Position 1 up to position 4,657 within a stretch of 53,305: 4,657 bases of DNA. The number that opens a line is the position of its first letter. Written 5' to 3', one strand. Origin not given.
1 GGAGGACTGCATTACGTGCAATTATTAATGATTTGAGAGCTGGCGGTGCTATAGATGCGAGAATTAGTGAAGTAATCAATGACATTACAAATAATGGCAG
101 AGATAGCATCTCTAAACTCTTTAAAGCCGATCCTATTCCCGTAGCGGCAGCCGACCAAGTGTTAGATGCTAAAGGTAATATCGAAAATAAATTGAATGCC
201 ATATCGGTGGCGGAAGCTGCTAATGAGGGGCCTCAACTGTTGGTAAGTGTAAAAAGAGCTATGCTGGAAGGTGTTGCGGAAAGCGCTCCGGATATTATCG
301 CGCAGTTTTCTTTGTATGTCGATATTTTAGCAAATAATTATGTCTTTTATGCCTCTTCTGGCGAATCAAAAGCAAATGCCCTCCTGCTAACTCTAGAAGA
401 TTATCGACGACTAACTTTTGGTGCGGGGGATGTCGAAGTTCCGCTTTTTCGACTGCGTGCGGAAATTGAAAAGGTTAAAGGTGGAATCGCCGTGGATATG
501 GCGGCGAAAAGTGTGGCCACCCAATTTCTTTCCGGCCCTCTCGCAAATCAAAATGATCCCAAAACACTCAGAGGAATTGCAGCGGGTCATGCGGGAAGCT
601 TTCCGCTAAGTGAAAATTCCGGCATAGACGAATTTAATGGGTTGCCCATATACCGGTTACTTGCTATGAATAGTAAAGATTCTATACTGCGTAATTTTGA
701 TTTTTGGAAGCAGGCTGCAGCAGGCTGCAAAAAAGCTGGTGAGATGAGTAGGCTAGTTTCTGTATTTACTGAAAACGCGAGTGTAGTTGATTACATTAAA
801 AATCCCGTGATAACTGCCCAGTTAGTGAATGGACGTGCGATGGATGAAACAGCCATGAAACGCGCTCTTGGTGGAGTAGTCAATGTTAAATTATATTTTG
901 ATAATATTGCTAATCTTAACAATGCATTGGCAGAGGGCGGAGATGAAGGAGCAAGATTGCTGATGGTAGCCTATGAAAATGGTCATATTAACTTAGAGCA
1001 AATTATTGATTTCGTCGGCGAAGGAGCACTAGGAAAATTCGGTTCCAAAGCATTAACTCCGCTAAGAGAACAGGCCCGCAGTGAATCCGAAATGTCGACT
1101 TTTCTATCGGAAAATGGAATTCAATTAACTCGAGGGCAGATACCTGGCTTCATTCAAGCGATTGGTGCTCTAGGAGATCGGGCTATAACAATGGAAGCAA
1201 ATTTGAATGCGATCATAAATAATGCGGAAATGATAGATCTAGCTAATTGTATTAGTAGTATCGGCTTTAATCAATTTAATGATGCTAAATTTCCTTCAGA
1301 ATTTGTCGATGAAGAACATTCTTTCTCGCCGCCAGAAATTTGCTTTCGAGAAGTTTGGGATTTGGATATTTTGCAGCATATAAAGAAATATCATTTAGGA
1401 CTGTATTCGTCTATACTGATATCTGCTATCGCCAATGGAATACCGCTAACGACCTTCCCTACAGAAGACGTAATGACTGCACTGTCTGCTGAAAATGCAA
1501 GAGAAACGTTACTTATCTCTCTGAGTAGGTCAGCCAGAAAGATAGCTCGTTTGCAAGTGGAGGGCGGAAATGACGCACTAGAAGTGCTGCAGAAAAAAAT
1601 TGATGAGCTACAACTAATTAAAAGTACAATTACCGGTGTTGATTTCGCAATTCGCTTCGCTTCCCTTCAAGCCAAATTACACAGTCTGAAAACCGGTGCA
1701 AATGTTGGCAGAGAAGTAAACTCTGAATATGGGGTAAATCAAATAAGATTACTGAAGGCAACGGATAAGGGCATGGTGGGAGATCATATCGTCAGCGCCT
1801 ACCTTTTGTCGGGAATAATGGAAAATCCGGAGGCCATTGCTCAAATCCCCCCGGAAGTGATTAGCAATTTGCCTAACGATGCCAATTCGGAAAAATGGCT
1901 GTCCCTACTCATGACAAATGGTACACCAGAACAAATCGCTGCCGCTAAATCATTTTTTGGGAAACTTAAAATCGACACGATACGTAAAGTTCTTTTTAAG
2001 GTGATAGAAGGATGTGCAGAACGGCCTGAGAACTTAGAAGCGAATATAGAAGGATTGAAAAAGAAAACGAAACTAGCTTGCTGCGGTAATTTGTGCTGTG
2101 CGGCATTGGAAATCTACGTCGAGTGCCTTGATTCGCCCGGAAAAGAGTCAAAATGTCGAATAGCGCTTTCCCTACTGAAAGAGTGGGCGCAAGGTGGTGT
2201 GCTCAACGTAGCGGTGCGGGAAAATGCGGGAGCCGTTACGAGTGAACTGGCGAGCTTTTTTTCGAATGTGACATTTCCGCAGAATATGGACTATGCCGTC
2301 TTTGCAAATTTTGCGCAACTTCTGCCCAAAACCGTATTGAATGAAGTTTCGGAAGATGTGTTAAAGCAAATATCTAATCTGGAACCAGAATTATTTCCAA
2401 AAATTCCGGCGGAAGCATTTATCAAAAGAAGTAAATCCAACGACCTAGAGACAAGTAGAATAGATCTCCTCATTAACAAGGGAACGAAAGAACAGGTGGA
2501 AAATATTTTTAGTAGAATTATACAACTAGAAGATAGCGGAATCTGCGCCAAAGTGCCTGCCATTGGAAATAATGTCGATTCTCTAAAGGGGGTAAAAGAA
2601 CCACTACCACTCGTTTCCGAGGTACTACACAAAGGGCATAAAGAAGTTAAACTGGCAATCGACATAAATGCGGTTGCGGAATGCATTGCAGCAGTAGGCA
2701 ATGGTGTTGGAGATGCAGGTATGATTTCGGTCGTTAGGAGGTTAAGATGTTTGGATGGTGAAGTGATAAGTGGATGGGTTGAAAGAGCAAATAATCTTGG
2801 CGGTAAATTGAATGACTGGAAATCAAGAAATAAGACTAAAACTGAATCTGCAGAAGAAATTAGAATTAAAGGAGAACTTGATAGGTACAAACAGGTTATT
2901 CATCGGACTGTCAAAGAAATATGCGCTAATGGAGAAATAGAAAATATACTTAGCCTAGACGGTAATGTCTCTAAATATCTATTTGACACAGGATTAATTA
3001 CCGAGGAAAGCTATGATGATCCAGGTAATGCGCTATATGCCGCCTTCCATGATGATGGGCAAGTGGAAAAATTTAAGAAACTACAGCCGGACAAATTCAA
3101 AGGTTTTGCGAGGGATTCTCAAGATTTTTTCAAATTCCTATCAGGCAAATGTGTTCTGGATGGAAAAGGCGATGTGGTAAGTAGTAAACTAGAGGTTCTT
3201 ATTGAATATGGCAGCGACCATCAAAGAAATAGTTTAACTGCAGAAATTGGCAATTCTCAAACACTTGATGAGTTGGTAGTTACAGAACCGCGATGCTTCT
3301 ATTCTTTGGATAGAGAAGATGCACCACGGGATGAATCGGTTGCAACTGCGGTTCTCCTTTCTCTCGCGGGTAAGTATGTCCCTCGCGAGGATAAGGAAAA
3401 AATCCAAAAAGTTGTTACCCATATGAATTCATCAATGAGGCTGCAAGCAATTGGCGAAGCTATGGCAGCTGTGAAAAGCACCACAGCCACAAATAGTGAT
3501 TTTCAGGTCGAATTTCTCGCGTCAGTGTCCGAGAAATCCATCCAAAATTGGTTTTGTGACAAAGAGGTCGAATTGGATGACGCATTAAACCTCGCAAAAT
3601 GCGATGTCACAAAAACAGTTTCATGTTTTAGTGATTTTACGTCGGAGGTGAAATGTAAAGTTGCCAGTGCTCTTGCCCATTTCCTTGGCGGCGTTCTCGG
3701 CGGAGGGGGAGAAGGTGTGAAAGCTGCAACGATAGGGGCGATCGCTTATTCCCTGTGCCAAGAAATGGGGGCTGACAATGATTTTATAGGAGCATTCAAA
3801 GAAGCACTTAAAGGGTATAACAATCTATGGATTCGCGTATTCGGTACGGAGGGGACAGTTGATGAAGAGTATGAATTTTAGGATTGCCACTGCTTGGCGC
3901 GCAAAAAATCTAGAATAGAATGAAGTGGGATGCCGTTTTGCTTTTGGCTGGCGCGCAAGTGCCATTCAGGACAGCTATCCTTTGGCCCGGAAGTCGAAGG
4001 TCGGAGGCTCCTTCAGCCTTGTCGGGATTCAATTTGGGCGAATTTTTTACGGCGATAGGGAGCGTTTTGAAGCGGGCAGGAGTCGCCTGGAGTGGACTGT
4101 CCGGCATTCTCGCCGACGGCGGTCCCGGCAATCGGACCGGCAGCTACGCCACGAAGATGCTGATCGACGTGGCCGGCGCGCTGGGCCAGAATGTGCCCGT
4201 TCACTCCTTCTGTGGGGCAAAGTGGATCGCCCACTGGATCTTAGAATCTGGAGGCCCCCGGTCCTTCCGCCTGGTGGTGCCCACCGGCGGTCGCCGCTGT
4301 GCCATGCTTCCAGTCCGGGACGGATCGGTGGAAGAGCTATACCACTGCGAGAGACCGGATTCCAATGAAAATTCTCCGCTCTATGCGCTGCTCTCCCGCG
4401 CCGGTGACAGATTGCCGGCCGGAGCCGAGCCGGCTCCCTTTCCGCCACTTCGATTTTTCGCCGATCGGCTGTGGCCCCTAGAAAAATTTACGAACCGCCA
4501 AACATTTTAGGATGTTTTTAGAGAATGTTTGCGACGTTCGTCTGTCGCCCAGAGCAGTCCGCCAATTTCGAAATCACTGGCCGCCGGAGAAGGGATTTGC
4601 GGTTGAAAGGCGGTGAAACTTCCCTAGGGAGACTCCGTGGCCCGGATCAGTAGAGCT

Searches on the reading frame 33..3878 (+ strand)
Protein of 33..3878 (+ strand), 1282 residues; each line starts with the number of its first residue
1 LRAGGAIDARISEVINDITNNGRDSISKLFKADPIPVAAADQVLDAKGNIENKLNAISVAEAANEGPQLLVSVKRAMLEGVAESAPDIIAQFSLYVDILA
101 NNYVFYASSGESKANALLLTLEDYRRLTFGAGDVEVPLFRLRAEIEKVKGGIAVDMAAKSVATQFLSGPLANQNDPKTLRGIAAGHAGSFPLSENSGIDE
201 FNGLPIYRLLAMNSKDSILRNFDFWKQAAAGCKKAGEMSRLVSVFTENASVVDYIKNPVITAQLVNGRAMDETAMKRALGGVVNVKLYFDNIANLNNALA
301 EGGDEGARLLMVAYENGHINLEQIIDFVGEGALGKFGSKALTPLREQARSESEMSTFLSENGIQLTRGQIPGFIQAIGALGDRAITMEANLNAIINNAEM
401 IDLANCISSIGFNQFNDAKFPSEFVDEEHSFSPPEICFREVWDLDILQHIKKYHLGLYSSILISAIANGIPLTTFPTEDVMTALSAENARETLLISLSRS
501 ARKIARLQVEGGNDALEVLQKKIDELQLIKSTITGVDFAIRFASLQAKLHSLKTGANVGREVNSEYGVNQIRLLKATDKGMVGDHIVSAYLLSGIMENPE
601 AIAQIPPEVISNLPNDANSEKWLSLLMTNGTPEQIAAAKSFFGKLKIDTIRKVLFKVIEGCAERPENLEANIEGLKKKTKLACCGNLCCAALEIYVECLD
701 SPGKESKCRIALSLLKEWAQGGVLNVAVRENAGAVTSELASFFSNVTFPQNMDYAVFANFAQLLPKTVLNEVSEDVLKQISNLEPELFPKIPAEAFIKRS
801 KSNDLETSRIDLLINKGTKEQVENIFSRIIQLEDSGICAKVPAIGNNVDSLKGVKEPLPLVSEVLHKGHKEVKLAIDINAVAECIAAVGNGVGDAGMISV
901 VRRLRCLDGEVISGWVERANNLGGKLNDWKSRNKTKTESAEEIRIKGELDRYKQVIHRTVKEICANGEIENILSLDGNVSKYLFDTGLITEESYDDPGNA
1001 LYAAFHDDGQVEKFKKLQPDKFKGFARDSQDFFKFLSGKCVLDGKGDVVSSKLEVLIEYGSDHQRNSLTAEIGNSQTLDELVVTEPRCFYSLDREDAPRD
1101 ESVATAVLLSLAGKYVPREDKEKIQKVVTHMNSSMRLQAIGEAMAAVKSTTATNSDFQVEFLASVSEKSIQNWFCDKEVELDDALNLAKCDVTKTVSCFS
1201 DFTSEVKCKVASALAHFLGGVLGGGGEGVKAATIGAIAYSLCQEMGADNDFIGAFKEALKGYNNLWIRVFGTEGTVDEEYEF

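Call 11: search_protein_families(library=pfam, proteins=[window:33-3878:+], max_evalue=0.001)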
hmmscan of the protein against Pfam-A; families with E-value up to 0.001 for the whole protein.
window:33-3878:+ (1282 aa): 0 families

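Call 94: search_protein_families(library=ncbifam, proteins=[window:33-3878:+], max_evalue=0.1)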
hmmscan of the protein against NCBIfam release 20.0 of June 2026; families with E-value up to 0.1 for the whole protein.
window:33-3878:+ (1282 aa): 0 families

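Call 98: search_solved_structures(query=window:33-3878:+, max_evalue=1)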
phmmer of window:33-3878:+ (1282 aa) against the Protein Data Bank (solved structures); distinct sequences matched with E-value up to 1: 1.
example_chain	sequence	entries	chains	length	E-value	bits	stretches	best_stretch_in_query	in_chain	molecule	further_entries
9lm9_A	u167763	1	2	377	0.18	12.6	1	754-972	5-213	bvFP-Pfr16.v14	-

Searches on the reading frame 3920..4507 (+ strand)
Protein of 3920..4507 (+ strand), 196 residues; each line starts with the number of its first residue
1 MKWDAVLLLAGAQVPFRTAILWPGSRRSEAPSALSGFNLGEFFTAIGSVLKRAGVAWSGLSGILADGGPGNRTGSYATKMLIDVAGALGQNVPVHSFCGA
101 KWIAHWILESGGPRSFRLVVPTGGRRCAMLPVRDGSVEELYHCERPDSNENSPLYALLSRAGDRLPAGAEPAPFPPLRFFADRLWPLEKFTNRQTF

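Call 11: search_protein_families(library=pfam, proteins=[window:3920-4507:+], max_evalue=0.001)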
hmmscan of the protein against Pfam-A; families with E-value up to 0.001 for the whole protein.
window:3920-4507:+ (196 aa): 0 families

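Call 94: search_protein_families(library=ncbifam, proteins=[window:3920-4507:+], max_evalue=0.1)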
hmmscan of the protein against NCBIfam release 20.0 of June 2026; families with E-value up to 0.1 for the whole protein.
window:3920-4507:+ (196 aa): 1 family
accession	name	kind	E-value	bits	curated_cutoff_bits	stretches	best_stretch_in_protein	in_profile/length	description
TIGR03725.1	T6A_YeaZ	equivalog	0.02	14.9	69.3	1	43-108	38-102/212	tRNA (adenosine(37)-N6)-threonylcarbamoyltransferase complex dimerization subunit type 1 TsaB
